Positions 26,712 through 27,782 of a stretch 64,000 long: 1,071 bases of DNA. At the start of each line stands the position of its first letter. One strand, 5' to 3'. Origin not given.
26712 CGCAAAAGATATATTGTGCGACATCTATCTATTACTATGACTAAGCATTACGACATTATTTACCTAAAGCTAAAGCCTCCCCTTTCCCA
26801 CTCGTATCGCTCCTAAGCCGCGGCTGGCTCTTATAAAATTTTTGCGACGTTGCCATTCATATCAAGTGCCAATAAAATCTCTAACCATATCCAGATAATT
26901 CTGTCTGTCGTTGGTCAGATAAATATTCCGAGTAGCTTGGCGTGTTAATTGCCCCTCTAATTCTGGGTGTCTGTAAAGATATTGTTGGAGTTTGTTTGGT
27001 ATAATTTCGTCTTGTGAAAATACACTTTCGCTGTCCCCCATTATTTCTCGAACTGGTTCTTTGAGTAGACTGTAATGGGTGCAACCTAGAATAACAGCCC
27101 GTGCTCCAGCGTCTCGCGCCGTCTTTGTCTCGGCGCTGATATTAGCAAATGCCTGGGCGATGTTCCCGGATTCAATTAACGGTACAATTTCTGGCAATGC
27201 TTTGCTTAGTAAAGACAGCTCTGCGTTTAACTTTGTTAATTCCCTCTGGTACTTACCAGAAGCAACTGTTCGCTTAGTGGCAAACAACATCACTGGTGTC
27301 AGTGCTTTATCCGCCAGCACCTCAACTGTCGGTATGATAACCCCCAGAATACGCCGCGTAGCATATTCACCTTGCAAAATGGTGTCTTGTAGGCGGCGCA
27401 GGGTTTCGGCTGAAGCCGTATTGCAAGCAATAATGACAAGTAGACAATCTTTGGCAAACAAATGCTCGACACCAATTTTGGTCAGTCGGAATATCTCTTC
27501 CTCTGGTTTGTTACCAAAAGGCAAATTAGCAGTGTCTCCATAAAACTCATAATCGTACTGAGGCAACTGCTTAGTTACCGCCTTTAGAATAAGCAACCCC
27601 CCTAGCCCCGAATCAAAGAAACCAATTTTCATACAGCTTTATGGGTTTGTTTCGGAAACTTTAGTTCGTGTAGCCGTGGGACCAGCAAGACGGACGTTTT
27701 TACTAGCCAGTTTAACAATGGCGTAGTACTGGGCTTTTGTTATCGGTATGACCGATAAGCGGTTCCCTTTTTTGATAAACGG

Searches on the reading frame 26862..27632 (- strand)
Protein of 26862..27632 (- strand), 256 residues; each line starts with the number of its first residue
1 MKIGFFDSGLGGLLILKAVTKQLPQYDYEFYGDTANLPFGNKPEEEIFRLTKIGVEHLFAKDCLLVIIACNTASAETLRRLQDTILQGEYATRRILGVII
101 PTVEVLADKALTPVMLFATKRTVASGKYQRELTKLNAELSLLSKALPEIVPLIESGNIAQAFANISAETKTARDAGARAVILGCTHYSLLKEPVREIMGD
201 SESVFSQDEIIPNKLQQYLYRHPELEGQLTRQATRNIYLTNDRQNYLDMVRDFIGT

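Call 11: find_encoding_contigs(protein=window:26862-27632:-, flank=6000, max_places=8)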
Protein window:26862-27632:- (256 aa): 7 contigs read that carry it; 4 places shown.
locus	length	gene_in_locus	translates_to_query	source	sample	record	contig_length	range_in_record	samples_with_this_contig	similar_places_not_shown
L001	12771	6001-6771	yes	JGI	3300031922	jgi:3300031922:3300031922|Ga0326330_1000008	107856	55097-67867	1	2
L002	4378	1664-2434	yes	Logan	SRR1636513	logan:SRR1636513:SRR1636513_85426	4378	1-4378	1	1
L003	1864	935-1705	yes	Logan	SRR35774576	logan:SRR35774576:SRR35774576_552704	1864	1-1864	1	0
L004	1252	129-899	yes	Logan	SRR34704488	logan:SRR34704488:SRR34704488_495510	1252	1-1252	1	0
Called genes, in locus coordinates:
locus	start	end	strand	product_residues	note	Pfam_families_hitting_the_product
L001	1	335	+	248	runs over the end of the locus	PF18306:LDcluster4, PF03641:Lysine_decarbox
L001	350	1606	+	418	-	PF00342:PGI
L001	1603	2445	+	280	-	PF00480:ROK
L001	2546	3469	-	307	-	PF00892:EamA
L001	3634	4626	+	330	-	-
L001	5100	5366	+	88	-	-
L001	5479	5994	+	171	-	PF01878:EVE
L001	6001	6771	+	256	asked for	PF01177:Asp_Glu_race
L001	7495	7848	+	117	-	-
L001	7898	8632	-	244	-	PF00106:adh_short, PF08659:KR, PF23441:SDR (faint), PF13561:adh_short_C2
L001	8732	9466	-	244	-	PF04402:SIMPL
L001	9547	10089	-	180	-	PF03352:Adenine_glyco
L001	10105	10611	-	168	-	-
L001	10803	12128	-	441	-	PF01551:Peptidase_M23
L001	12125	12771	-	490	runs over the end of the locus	PF00749:tRNA-synt_1c, PF19269:Anticodon_2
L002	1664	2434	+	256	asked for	PF01177:Asp_Glu_race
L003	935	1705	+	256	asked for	PF01177:Asp_Glu_race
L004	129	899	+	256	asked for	PF01177:Asp_Glu_race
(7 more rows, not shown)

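Call 19: find_related_loci(query=window:26862-27632:-, collection=genome_contigs, flank=5000)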
Query window:26862-27632:- (256 aa) in genome_contigs; peptide patterns used: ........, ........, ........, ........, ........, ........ (x = any residue, [..] = any of these).
68 stretches matched a pattern; 8 encode a relative of the query (tblastn E <= 1e-3); 8 distinct loci.
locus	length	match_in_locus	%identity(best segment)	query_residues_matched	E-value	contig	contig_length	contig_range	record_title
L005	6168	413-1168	61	1-255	4e-98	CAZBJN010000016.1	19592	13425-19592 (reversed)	MAG TPA_asm: uncultured Candidatus Saccharibacteria bacterium isolate SRP062349_co2_256 genome assembly, contig: NODE_15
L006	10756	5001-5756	59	1-255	7e-96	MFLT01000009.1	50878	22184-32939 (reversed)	MAG: Candidatus Kaiserbacteria bacterium RIFCSPLOWO2_01_FULL_45_25 rifcsplowo2_01_scaffold_6016, whole genome shotgun se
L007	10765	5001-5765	55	1-255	5e-89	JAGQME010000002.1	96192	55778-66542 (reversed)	MAG: Candidatus Kaiserbacteria bacterium isolate HKST-UBA34 NODE_2_length_96192_cov_4.802611, whole genome shotgun seque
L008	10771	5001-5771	56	1-255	8e-89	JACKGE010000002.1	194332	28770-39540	MAG: Candidatus Nomurabacteria bacterium isolate HK-STAS-PATE-26 HK-STAS-PATE-26_2, whole genome shotgun sequence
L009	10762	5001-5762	55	1-255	4e-88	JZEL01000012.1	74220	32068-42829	MAG: Parcubacteria bacterium OLB19 UZ19_OD100CONTIG000012, whole genome shotgun sequence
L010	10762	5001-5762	55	1-255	4e-86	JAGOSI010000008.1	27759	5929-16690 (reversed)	MAG: Candidatus Paceibacterota bacterium isolate Gw_Eff_bin_314 Gw_Eff_3253_length_27759_cov_7.993631, whole genome shot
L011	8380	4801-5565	53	1-255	6e-85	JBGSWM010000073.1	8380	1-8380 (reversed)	MAG: Candidatus Paceibacteria bacterium isolate JTS-AC481 k141_4045558, whole genome shotgun sequence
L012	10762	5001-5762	52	1-255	4e-82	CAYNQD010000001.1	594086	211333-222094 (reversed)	MAG TPA_asm: uncultured Candidatus Saccharibacteria bacterium isolate SRP344714_co2_382 genome assembly, contig: NODE_6_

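Call 58: search_protein_families(library=pfam, proteins=[L011:6211-7194:-, L011:5703-6083:-], max_evalue=0.001)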
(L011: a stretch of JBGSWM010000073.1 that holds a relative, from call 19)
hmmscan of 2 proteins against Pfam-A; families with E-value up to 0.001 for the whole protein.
L011:6211-7194:- (327 aa): 4 families
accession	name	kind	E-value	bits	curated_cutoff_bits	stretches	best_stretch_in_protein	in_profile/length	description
PF00589.27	Phage_integrase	-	1.1e-33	116.9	27.1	1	152-312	12-170/172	Phage integrase family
PF13102.12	Phage_int_SAM_5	-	1.9e-08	35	22.3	1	34-117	18-87/98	Phage integrase SAM-like domain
PF02899.23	Phage_int_SAM_1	-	2.3e-08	34.6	22.3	1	21-114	1-81/83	Phage integrase, N-terminal SAM-like domain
PF13495.12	Phage_int_SAM_4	-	3.7e-06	27.7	27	1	21-116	2-82/85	Phage integrase, N-terminal SAM-like domain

L011:5703-6083:- (126 aa): 0 families

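Call 61: search_protein_families(library=ncbifam, proteins=[L011:6211-7194:-], max_evalue=0.00001)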
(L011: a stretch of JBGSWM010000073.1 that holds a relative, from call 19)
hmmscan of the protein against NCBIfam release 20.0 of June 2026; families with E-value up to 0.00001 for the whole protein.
L011:6211-7194:- (327 aa): 10 families
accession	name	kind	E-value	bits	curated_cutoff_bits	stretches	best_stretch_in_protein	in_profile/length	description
TIGR02225.1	recomb_XerD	equivalog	1.5e-53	182.1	329.6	1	23-325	2-289/290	site-specific tyrosine recombinase XerD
TIGR02224.1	recomb_XerC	equivalog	1.9e-53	181.8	335.15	1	23-325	2-292/295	tyrosine recombinase XerC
NF001399.0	PRK00283.1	subfamily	3.3e-50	171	279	1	20-326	8-299/300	tyrosine recombinase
NF040815.2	recomb_XerA_Arch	equivalog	9.1e-50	169.7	220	1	22-314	1-258/263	site-specific tyrosine recombinase/integron integrase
NF002331.0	PRK01287.1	subfamily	1e-39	136.6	371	1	8-326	17-328/365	site-specific tyrosine recombinase XerC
NF003462.0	PRK05084.1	equivalog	4.1e-26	91.6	267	1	162-317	195-351/360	tyrosine recombinase XerS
TIGR02249.1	integrase_gron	subfamily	7e-23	81.5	265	2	243-316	233-306/315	integron integrase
NF011946.0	PRK15417.1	equivalog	1.4e-12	47.5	435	1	243-310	248-315/337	integron integrase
NF007371.0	PRK09871.1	subfamily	3.8e-08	33.1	222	1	162-310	26-174/198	tyrosine-type DNA invertase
NF040693.1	recomb_GmtY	equivalog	1.7e-07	30.9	340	1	219-312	341-434/441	gamma-mobile-trio recombinase GmtY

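Call 65: find_homologous_proteins(query=window:26862-27632:-, max_evalue=1e-40)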
Query window:26862-27632:- (256 aa): 3778 proteins with E <= 1e-40 among 8000 candidates; the best 120 are listed.
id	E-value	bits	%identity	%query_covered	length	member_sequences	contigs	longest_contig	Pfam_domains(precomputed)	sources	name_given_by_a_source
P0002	6.2e-163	558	100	100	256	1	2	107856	PF01177.28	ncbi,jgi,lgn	-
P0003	3.1e-106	372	67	100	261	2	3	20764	PF01177.28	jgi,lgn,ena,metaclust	metaclust:\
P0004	2.2e-104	366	67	100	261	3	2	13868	PF01177.28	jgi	jgi:glutamate racemase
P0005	5.2e-103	362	67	100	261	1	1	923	PF01177.28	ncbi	-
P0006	1.4e-102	360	66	100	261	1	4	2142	PF01177.28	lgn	-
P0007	1.7e-102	360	66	100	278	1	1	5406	PF01177.28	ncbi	-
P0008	6.1e-102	358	65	100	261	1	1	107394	PF01177.28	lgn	-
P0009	3.4e-97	343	63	100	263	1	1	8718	PF01177.28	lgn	-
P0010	3.5e-95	336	64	100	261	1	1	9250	PF01177.28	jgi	jgi:glutamate racemase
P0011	3.9e-95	336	62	100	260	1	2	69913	PF01177.28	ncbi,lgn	-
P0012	6.8e-95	335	63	100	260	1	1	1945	PF01177.28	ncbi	-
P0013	8.9e-95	335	60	100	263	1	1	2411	PF01177.28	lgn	-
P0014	2.9e-94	333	63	100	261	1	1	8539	PF01177.28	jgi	jgi:glutamate racemase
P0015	3.5e-94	333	62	100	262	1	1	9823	PF01177.28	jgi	jgi:glutamate racemase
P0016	1.9e-93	330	64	96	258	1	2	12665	PF01177.28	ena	-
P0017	4.9e-93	329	61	99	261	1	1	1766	PF01177.28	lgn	-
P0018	6.9e-93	329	62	100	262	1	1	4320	PF01177.28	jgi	jgi:glutamate racemase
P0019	1.3e-92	328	63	100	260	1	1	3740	PF01177.28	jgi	jgi:glutamate racemase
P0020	1.8e-92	327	63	100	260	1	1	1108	PF01177.28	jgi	jgi:glutamate racemase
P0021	3.0e-92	327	61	100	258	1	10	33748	PF01177.28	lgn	-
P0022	8.1e-92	325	61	100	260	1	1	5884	PF01177.28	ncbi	-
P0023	2.0e-91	324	62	100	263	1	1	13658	PF01177.28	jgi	jgi:glutamate racemase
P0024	1.4e-90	321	60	100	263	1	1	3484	PF01177.28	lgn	-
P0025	4.2e-90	320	62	97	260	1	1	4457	PF01177.28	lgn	-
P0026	7.6e-90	319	60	100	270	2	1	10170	PF01177.28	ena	-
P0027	1.9e-89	317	60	100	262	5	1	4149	PF01177.28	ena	-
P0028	2.6e-89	317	59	100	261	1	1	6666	PF01177.28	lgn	-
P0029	2.7e-89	317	60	100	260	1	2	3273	PF01177.28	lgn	-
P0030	3.8e-89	316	59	100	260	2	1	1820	PF01177.28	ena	-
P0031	1.8e-88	314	60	100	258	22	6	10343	PF01177.28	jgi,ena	-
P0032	2.8e-88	314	57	100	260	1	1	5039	PF01177.28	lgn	-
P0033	8.5e-88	312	59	100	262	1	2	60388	PF01177.28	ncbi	-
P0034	9.4e-88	312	58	100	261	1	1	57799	PF01177.28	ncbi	-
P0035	1.1e-87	312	60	100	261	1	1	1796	PF01177.28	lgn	-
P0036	8.2e-87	309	61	96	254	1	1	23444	PF01177.28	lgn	-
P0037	1.0e-86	308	59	99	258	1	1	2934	PF01177.28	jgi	-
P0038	1.2e-86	308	60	100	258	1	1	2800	PF01177.28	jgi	jgi:glutamate racemase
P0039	1.8e-86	308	58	100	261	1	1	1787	PF01177.28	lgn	-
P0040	2.0e-86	307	58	100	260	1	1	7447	PF01177.28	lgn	-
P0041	2.2e-86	307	58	100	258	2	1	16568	PF01177.28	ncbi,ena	-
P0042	2.6e-86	307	58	100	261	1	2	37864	PF01177.28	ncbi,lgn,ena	-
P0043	3.8e-86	307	60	96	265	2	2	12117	PF01177.28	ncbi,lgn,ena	-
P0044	3.9e-86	307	58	100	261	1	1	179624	PF01177.28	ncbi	ncbi:MAG: glutamate racemase [Candidatus Paceibacterota bacterium]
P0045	4.3e-86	306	59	100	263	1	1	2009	PF01177.28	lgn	-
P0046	4.6e-86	306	58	100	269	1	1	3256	PF01177.28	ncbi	-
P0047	5.6e-86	306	60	100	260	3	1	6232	PF01177.28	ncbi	-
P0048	6.3e-86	306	59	100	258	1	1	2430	PF01177.28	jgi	-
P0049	6.5e-86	306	58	100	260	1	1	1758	PF01177.28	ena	-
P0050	1.0e-85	305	58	100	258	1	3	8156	PF01177.28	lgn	-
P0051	1.1e-85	305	58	100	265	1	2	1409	PF01177.28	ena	-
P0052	1.1e-85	305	56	100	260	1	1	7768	PF01177.28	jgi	jgi:glutamate racemase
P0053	1.4e-85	305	59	100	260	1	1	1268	PF01177.28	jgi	jgi:glutamate racemase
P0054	1.4e-85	305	60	96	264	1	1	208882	PF01177.28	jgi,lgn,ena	-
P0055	1.5e-85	305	58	100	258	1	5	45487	PF01177.28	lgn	-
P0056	2.0e-85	304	58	100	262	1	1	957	PF01177.28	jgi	jgi:glutamate racemase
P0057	2.2e-85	304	57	100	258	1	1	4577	PF01177.28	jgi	jgi:glutamate racemase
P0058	2.6e-85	304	58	100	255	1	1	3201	PF01177.28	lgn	-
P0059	2.6e-85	304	59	100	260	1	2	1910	PF01177.28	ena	-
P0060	3.0e-85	304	58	99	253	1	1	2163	PF01177.28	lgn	-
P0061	3.2e-85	304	58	96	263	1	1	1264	PF01177.28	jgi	jgi:glutamate racemase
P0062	4.7e-85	303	57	100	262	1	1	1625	PF01177.28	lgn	-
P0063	6.1e-85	303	58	100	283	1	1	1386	PF01177.28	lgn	-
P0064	6.3e-85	303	58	96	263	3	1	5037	PF01177.28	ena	-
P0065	8.0e-85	302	58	100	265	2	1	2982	PF01177.28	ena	-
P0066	8.8e-85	302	59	100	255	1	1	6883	PF01177.28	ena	-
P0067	1.0e-84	302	59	100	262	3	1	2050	PF01177.28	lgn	-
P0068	1.1e-84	302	58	100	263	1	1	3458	PF01177.28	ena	-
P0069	1.2e-84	302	58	100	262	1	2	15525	PF01177.28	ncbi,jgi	ncbi:MAG: hypothetical protein RLZZ480_610 [Candidatus Parcubacteria bacterium]|jgi:glutamate racema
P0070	1.5e-84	301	58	100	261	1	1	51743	PF01177.28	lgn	-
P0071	1.7e-84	301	56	100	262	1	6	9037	PF01177.28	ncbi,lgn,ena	-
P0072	1.8e-84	301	59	100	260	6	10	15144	PF01177.28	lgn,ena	-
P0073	2.0e-84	301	58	100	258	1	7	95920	PF01177.28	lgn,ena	-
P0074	2.2e-84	301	57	100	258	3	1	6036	PF01177.28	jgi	jgi:glutamate racemase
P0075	2.5e-84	301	58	100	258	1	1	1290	PF01177.28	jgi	jgi:glutamate racemase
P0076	2.7e-84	301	59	99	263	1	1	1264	PF01177.28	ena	-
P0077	3.3e-84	300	58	100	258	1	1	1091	PF01177.28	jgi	jgi:glutamate racemase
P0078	5.1e-84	300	57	99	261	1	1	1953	PF01177.28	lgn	-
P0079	6.0e-84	299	56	100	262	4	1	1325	PF01177.28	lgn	-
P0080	6.7e-84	299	57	100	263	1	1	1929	PF01177.28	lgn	-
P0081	6.8e-84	299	56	100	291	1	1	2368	PF01177.28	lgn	-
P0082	7.4e-84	299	58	100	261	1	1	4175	PF01177.28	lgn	-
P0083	9.1e-84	299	58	96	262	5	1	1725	PF01177.28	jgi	-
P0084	9.2e-84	299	56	100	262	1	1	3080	PF01177.28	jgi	jgi:glutamate racemase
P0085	1.1e-83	299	59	100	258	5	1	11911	PF01177.28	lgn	-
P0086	1.1e-83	299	58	100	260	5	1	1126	PF01177.28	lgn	-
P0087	1.2e-83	298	57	99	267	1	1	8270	PF01177.28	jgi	jgi:glutamate racemase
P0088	1.5e-83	298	57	99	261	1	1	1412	PF01177.28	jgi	jgi:glutamate racemase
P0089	1.6e-83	298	56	100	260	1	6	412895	PF01177.28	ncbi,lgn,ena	ncbi:MAG: glutamate racemase [Patescibacteria group bacterium]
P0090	1.6e-83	298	56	100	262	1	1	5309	PF01177.28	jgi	jgi:glutamate racemase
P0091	2.1e-83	298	55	100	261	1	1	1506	PF01177.28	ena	-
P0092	2.1e-83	298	57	100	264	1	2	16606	PF01177.28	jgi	jgi:glutamate racemase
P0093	2.9e-83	297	56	100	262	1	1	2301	PF01177.28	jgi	jgi:glutamate racemase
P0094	3.6e-83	297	56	100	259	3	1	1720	PF01177.28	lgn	-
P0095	4.2e-83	297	58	96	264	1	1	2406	PF01177.28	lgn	-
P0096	5.3e-83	296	58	100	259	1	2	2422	PF01177.28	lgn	-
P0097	5.8e-83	296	56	99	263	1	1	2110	PF01177.28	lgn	-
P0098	6.2e-83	296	54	100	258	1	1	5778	PF01177.28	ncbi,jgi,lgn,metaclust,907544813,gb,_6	metaclust:\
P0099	6.5e-83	296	58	100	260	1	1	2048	PF01177.28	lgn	-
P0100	6.6e-83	296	59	96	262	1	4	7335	PF01177.28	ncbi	-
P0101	6.7e-83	296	56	97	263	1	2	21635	PF01177.28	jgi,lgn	jgi:glutamate racemase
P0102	7.2e-83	296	56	100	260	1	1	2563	PF01177.28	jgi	jgi:glutamate racemase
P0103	8.3e-83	296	56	100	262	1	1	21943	PF01177.28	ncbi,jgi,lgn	ncbi:MAG: hypothetical protein RLZZ230_254 [Candidatus Parcubacteria bacterium]|jgi:glutamate racema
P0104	8.5e-83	296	56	100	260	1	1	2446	PF01177.28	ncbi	-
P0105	8.8e-83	296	56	100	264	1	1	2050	PF01177.28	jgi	jgi:glutamate racemase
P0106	9.4e-83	295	58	100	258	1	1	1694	PF01177.28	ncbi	-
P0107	9.9e-83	295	57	96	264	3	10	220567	PF01177.28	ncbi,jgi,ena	-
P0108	1.2e-82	295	55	100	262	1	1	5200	PF01177.28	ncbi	-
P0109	1.3e-82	295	57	100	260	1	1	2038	PF01177.28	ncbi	-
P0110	1.4e-82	295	56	99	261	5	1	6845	PF01177.28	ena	-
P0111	1.4e-82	295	56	100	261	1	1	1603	PF01177.28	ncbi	-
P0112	1.5e-82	295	56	100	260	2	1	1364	PF01177.28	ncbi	-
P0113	1.8e-82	295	56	100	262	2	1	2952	PF01177.28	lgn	-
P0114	1.9e-82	295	55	100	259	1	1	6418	PF01177.28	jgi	-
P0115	2.2e-82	294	56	100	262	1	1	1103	PF01177.28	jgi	jgi:glutamate racemase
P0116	2.4e-82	294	56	100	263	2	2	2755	PF01177.28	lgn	-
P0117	2.5e-82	294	57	99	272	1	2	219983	PF01177.28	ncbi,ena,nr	ncbi:glutamate racemase [Candidatus Nomurabacteria bacterium]|nr:glutamate racemase [Candidatus Nomu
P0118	2.7e-82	294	55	100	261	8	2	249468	PF01177.28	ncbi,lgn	-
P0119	2.7e-82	294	55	100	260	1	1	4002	PF01177.28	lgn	-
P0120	3.3e-82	294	57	100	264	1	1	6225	PF01177.28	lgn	-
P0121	3.4e-82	294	55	100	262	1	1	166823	PF01177.28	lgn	-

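Call 66: find_encoding_contigs(protein=P0003, flank=4000, max_places=2)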
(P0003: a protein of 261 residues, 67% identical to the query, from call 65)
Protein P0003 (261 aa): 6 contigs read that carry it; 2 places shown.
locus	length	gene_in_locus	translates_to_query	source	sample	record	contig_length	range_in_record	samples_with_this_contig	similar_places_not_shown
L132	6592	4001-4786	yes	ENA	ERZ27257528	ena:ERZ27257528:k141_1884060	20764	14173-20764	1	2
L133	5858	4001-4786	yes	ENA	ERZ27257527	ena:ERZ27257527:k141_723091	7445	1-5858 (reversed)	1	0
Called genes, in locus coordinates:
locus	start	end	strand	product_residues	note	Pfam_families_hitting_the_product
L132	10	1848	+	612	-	-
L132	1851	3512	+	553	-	PF01875:Memo, PF09587:PGA_cap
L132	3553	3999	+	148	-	PF01878:EVE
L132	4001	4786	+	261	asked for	PF01177:Asp_Glu_race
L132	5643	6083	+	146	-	-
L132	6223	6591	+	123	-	?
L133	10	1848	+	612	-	-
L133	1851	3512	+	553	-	PF01875:Memo, PF09587:PGA_cap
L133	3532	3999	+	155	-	PF01878:EVE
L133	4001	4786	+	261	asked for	PF01177:Asp_Glu_race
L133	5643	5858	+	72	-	?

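Call 67: find_encoding_contigs(protein=P0004, flank=4000, max_places=1)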
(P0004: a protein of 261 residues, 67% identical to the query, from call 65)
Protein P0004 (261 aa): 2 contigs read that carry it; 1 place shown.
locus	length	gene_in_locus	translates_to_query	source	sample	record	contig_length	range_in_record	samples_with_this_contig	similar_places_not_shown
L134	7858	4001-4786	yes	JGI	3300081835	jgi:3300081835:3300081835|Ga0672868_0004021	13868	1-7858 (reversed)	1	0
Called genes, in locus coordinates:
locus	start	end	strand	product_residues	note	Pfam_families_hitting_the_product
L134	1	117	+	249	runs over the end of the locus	PF18306:LDcluster4, PF03641:Lysine_decarbox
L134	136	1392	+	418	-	PF00342:PGI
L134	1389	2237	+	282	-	PF00480:ROK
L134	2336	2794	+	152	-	PF01584:CheW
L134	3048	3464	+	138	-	-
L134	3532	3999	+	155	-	PF01878:EVE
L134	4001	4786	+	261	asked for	PF01177:Asp_Glu_race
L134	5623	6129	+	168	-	-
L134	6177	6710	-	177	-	PF00929:RNase_T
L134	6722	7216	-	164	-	-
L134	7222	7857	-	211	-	?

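Call 68: find_encoding_contigs(protein=P0008, flank=4000, max_places=1)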
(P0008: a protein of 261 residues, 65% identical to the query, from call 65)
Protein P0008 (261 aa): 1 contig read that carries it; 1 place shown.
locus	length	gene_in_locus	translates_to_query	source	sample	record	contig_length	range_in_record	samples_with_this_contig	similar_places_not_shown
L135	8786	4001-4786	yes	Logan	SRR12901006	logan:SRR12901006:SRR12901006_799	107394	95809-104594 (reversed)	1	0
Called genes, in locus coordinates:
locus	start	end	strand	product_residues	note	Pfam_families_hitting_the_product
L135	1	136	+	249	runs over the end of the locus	PF18306:LDcluster4, PF03641:Lysine_decarbox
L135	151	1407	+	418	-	PF00342:PGI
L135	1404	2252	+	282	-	PF00480:ROK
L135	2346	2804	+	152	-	PF01584:CheW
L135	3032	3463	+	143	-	-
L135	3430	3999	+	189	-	PF01878:EVE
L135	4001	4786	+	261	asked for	PF01177:Asp_Glu_race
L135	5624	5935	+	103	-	-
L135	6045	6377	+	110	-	-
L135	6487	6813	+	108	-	-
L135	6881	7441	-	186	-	PF03352:Adenine_glyco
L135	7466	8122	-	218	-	PF14355:Abi_C (weak)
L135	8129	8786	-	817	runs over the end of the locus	PF14338:Mrr_N (weak), PF03235:GmrSD_N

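Call 69: find_encoding_contigs(protein=P0011, flank=4000, max_places=1)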
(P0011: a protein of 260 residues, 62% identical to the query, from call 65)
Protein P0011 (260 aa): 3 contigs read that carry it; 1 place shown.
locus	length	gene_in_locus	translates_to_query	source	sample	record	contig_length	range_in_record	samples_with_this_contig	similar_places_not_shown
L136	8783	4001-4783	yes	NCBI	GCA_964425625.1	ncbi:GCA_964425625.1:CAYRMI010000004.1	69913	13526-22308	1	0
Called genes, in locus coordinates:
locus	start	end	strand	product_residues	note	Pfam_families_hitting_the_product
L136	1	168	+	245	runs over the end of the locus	PF18306:LDcluster4, PF03641:Lysine_decarbox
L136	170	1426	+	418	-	PF00342:PGI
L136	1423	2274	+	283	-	PF00480:ROK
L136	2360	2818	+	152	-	PF01584:CheW (weak)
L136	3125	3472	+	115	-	-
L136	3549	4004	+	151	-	PF01878:EVE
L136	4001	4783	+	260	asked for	PF01177:Asp_Glu_race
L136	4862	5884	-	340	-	PF13102:Phage_int_SAM_5, PF02899:Phage_int_SAM_1 (weak), PF00589:Phage_integrase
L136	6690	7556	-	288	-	PF04536:TPM_phosphatase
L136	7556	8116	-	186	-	PF04011:LemA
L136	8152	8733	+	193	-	-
